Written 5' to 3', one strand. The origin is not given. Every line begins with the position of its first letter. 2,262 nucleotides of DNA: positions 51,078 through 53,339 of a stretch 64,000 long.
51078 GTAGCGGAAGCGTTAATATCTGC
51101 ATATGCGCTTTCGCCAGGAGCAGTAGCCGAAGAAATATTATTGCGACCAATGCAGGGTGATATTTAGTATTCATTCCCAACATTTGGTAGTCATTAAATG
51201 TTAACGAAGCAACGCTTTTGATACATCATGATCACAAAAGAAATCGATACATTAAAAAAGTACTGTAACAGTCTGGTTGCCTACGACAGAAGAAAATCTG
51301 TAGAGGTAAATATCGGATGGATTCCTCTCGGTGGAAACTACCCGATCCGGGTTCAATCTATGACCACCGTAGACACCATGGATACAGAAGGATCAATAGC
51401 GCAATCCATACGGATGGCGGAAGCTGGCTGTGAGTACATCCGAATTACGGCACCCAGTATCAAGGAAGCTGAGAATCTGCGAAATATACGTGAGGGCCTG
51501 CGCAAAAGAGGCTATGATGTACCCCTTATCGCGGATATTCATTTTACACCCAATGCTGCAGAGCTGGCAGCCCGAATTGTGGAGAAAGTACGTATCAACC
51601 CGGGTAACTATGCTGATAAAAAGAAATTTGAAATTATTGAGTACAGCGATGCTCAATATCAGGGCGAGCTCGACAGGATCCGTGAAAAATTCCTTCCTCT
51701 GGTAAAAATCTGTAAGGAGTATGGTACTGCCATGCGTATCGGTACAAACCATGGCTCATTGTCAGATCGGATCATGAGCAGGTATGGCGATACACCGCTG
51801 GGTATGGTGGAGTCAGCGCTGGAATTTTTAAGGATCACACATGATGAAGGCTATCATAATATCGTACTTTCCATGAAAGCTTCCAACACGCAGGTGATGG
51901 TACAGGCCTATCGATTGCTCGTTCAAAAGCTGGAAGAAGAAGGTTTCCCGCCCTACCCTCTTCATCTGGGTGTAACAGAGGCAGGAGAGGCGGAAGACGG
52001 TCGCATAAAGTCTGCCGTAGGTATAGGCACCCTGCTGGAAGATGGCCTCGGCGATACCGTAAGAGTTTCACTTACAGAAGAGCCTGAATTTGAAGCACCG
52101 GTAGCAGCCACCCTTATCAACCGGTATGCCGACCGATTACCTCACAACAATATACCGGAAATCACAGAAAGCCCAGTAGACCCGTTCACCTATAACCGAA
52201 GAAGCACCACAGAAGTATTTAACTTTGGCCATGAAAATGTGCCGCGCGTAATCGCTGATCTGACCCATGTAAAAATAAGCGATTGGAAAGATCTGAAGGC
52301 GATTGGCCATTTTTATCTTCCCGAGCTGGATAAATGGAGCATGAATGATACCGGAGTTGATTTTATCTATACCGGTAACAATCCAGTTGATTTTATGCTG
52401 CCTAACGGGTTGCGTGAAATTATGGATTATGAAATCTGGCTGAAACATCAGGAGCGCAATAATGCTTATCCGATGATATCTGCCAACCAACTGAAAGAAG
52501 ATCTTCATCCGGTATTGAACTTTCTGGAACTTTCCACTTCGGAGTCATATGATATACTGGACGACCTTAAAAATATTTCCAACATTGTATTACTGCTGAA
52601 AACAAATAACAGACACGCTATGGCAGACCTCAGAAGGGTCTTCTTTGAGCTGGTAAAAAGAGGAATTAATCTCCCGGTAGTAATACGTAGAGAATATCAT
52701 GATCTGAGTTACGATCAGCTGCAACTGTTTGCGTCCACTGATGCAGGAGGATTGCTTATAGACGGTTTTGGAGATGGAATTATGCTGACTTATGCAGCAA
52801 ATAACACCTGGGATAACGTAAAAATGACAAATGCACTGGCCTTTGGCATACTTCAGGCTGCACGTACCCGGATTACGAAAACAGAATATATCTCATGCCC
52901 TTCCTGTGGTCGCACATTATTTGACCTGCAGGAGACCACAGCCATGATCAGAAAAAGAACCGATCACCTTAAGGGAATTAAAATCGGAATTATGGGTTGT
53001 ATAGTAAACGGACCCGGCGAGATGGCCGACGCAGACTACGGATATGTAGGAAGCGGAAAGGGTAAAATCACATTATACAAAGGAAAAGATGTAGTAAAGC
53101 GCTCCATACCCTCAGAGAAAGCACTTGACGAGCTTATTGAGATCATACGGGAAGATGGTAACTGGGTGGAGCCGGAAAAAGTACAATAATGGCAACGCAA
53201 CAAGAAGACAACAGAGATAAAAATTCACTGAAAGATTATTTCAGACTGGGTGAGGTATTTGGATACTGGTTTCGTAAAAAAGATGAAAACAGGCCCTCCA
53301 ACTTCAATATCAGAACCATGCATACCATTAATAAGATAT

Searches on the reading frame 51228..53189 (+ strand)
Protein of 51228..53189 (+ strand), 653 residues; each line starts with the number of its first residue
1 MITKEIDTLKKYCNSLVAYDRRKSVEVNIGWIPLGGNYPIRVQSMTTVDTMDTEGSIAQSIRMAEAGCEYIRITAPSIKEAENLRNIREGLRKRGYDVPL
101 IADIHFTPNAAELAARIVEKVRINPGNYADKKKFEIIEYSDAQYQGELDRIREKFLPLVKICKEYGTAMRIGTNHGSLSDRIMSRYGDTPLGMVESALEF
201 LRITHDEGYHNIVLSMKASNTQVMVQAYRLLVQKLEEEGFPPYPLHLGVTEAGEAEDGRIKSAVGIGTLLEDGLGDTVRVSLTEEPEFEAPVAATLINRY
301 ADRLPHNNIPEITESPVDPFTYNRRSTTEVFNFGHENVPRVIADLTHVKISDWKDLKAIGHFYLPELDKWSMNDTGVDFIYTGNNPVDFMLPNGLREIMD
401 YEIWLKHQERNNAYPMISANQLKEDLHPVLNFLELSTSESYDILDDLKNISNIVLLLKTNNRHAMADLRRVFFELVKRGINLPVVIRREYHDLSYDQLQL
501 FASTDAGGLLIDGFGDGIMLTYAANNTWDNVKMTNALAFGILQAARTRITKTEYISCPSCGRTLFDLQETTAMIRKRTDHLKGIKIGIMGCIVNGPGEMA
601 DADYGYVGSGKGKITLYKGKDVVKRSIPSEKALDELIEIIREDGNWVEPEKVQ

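Call 66: search_protein_families(library=pfam, proteins=[window:51228-53189:+], max_evalue=0.00001)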
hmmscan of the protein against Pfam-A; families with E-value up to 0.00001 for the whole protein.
window:51228-53189:+ (653 aa): 1 family
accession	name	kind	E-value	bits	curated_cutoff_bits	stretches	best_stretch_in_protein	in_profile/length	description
PF04551.19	GcpE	-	5.1e-121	404.3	32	2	26-300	3-247/343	GcpE protein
